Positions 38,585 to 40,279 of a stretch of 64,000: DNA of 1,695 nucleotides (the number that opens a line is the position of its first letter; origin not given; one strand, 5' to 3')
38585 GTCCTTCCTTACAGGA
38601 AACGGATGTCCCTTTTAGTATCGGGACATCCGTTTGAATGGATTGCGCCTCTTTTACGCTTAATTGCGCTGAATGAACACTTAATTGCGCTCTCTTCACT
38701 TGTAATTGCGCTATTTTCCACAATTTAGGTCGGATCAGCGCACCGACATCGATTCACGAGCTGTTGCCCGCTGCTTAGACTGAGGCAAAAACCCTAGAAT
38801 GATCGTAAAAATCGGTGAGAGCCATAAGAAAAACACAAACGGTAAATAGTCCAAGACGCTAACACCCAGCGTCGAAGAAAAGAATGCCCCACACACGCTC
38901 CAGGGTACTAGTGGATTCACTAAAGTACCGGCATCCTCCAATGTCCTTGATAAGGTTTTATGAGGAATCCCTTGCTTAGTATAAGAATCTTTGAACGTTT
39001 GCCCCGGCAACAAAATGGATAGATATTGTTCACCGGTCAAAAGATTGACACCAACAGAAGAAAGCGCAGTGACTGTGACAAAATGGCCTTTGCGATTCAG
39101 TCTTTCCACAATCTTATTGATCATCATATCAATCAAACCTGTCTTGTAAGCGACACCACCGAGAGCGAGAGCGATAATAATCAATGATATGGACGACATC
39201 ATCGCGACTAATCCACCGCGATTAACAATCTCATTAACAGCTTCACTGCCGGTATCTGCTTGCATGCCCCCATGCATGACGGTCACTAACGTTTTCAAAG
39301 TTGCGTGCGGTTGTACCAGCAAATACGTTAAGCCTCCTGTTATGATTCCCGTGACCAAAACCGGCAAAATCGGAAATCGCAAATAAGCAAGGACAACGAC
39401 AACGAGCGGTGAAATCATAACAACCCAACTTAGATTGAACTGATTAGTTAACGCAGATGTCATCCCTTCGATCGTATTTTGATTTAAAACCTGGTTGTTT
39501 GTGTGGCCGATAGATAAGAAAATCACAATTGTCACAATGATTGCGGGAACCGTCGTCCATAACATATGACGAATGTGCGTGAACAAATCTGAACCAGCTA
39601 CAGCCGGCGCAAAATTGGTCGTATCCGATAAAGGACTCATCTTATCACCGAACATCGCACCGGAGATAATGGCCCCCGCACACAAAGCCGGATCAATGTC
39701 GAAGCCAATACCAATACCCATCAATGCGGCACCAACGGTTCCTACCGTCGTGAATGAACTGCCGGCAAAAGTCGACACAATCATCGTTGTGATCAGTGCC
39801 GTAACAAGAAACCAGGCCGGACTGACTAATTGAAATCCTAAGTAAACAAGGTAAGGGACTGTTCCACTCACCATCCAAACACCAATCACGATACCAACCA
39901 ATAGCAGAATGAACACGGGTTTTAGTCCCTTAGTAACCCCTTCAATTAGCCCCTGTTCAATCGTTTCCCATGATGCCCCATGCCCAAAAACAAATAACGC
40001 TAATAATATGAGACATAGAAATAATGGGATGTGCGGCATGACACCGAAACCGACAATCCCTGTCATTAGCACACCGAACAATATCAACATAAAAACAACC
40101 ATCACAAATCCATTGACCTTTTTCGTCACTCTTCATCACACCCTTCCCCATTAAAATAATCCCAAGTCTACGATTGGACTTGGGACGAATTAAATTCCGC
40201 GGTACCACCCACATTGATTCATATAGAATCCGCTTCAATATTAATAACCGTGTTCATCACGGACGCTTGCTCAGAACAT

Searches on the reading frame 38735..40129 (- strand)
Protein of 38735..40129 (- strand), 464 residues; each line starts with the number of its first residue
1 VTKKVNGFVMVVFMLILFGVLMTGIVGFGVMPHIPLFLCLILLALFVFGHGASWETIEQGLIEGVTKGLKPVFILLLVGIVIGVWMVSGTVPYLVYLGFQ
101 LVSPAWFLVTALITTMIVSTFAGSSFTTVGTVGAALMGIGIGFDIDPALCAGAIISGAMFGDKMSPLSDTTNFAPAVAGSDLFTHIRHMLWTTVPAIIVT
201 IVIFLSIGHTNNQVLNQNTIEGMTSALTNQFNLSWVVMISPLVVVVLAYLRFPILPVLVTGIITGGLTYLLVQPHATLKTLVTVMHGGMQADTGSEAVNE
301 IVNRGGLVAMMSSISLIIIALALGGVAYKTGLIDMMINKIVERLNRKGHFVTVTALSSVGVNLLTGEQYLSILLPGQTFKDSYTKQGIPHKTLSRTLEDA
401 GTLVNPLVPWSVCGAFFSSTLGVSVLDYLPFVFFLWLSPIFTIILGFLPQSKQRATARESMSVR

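Call 5: search_protein_families(library=pfam, proteins=[window:38735-40129:-])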
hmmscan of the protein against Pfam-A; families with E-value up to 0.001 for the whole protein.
window:38735-40129:- (464 aa): 1 family
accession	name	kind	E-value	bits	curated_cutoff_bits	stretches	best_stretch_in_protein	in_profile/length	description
PF03553.21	Na_H_antiporter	-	4.8e-64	217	23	2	157-448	1-301/303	Na+/H+ antiporter family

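Call 6: search_protein_families(library=ncbifam, proteins=[window:38735-40129:-])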
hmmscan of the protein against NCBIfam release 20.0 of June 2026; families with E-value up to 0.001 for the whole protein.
window:38735-40129:- (464 aa): 2 families
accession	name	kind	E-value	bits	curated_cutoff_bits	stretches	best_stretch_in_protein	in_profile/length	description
TIGR00931.1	antiport_nhaC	equivalog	4.2e-149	497.2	370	1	10-448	8-446/454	Na+/H+ antiporter NhaC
NF052307.1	ArgOrthExpArcD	equivalog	5.8e-100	335.4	650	1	10-448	26-461/469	arginine/ornithine antiporter ArcD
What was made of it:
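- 38735..40129 (-): NhaC-type gene, 464 aa from the first GTG. The NCBI version is 455 aa, which implies a start at ATG 40102. TIGR00931 at 497 bits against a cutoff of 370 (call 6).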

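Call 49: find_homologous_proteins(query=window:38735-40129:-)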
Query window:38735-40129:- (464 aa): 7799 proteins with E <= 0.001 among 8000 candidates; the best 120 are listed.
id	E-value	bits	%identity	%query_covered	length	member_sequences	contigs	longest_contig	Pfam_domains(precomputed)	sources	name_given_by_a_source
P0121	1.7e-287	972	100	98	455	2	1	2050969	PF03553.22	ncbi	-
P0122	3.7e-180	618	61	98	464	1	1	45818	PF03553.22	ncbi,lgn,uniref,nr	ncbi:sodium/proton antiporter (NhaC family) [Scopulibacillus darangshiensis]|uniref:Sodium/proton an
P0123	6.7e-175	601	59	98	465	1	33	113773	PF03553.22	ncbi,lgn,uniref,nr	ncbi:NhaC family Na+:H+ antiporter [Scopulibacillus daqui]|uniref:NhaC family Na+:H+ antiporter n=1 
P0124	1.5e-174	600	61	93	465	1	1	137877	PF03553.22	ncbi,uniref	ncbi:Na+/H+ antiporter NhaC [Scopulibacillus cellulosilyticus]|uniref:Na+/H+ antiporter NhaC n=1 Tax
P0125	9.8e-170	584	62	93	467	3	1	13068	PF03553.22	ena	-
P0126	1.1e-166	574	60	98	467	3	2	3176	PF03553.22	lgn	-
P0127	1.2e-164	567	57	99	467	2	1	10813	PF03553.22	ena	-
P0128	4.2e-151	522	56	91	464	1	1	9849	PF03553.22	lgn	-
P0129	6.7e-150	518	56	87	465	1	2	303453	PF03553.22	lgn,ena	-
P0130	8.6e-149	515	53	96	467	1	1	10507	PF03553.22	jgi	jgi:Na+:H+ antiporter, NhaC family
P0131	9.7e-149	514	54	97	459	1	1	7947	PF03553.22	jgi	jgi:Na+:H+ antiporter, NhaC family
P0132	2.9e-148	513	53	99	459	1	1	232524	PF03553.22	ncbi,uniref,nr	ncbi:Na+/H+ antiporter NhaC [Bacillus taeanensis]|uniref:Na+/H+ antiporter NhaC n=1 Tax=Bacillus tae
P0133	1.2e-147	511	57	93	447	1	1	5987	PF03553.22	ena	-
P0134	2.7e-147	510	57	90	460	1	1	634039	PF03553.22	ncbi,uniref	ncbi:Na+/H+ antiporter NhaC [Anaerobacillus sp. MEB173]|uniref:Na+/H+ antiporter NhaC n=1 Tax=Anaero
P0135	1.2e-146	507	52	99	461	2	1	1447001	PF03553.22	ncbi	-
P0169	4.0e-142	493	52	96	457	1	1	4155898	PF03553.22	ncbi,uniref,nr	ncbi:Na+/H+ antiporter NhaC [Alkalihalobacillus sp. AL-G]|uniref:Na+/H+ antiporter NhaC n=1 Tax=Alka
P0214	2.8e-132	460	48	98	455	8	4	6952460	PF03553.22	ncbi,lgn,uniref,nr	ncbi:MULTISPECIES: Na+/H+ antiporter NhaC [Paenibacillus]|uniref:Na+/H+ antiporter NhaC n=1 Tax=Paen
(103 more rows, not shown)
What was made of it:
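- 38735..40129 (-): P0121 matches at 100% identity and 98% coverage (call 49).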

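Call 50: find_encoding_contigs(protein=P0122, flank=1500, max_places=1)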
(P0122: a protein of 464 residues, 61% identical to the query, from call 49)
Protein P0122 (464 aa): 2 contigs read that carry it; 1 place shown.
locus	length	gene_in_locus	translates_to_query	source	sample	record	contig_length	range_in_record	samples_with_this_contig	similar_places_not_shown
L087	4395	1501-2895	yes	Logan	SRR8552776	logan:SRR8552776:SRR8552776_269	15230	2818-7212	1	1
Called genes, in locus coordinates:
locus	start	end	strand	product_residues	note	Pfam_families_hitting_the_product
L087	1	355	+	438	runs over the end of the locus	PF01966:HD, PF19276:HD_assoc_2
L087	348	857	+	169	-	-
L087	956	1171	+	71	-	-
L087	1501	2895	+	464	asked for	PF03553:Na_H_antiporter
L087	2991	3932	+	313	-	PF02558:ApbA, PF03807:F420_oxidored (weak), PF08546:ApbA_C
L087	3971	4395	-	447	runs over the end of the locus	PF00291:PALP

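Call 51: find_encoding_contigs(protein=P0132, flank=1500, max_places=1)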
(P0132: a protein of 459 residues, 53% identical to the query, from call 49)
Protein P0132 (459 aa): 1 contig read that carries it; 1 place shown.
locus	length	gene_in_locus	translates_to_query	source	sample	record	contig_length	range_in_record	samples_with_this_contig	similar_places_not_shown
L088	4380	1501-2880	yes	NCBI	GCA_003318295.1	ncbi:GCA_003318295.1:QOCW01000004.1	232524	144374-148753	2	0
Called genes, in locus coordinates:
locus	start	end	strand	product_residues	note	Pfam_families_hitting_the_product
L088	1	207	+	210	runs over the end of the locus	PF12804:NTP_transf_3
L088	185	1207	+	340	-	PF00899:ThiF, PF01488:Shikimate_DH (faint)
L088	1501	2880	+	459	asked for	PF03553:Na_H_antiporter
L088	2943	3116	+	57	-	-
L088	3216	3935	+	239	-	PF00702:Hydrolase, PF13419:HAD_2, PF13242:Hydrolase_like (weak)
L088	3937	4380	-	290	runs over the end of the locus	-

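Call 52: find_encoding_contigs(protein=P0214, flank=1500, max_places=1)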
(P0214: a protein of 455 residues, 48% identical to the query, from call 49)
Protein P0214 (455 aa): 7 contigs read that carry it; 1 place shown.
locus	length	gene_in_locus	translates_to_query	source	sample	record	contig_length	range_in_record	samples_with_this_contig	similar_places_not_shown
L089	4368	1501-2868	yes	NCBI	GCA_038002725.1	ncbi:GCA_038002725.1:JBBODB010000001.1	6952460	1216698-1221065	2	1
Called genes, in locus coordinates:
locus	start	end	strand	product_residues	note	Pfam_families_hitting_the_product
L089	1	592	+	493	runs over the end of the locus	PF13786:DUF4179 (weak), PF18705:DUF5643 (weak)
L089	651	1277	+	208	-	PF00702:Hydrolase, PF13419:HAD_2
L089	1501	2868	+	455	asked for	PF03553:Na_H_antiporter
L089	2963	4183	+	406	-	PF13527:Acetyltransf_9, PF17668:Acetyltransf_17, PF13530:SCP2_2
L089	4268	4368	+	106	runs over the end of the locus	-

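Call 53: find_encoding_contigs(protein=P0169, flank=1500, max_places=1)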
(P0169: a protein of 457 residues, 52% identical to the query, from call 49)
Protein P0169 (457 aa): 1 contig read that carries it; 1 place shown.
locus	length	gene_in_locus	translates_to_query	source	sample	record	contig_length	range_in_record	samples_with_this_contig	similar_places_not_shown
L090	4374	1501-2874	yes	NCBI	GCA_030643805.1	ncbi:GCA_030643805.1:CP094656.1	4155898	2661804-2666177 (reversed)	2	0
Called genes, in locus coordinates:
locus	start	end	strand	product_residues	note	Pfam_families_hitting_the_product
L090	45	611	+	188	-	PF01812:5-FTHF_cyc-lig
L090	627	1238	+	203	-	PF12804:NTP_transf_3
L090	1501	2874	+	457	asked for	PF03553:Na_H_antiporter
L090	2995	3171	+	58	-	-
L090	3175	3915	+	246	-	PF00702:Hydrolase, PF13419:HAD_2, PF13242:Hydrolase_like (weak)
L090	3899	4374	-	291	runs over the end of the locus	-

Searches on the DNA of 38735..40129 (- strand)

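Call 54: search_rna_families(sources=[L087, L088, L089, L090], threshold=evalue, max_evalue=0.001, show_alignments=4)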
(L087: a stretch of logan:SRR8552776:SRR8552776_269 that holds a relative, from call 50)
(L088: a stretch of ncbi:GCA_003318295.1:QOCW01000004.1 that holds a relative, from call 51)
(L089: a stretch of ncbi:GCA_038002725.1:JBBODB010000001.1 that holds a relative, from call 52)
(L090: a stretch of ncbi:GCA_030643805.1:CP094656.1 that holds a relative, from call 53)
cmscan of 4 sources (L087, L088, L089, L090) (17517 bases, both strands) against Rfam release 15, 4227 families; matches with E-value up to 0.001: 1.
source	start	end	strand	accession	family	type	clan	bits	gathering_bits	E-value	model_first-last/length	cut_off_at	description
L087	1244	1446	+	RF00230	T-box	Cis-reg; leader;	-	97.6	93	8.6e-21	1-219/219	no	T-box leader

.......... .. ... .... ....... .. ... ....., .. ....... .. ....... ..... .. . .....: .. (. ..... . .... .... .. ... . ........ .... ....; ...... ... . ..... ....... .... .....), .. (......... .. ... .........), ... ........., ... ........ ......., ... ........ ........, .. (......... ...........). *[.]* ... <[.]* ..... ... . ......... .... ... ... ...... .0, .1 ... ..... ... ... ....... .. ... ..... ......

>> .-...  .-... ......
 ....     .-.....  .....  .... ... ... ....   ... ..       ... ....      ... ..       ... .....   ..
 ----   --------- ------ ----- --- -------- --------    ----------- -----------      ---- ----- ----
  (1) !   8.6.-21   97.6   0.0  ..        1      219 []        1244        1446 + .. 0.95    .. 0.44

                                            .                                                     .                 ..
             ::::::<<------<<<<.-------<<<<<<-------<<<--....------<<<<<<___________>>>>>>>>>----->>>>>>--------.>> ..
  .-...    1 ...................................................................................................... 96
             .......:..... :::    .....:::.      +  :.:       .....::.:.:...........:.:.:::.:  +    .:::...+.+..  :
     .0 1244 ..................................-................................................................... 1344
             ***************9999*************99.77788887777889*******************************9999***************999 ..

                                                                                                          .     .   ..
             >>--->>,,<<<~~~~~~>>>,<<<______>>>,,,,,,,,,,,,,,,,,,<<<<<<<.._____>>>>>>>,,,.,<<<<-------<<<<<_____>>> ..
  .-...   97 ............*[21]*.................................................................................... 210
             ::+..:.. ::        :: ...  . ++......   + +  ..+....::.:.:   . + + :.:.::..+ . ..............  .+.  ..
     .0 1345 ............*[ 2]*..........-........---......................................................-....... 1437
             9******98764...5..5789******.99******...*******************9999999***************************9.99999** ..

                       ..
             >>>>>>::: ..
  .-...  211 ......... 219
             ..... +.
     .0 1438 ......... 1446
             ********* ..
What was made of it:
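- On T-box leader (RF00230), neighbouring gene: The Scopulibacillus orthologue leader passes at 97.6 bits (call 54).
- Tried and rejected: (6) T-boxes upstream of more distant NhaC homologues (48-53% identity: Bacillus taeanensis, Paenibacillus, Alkalihalobacillus) are absent (call 54).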
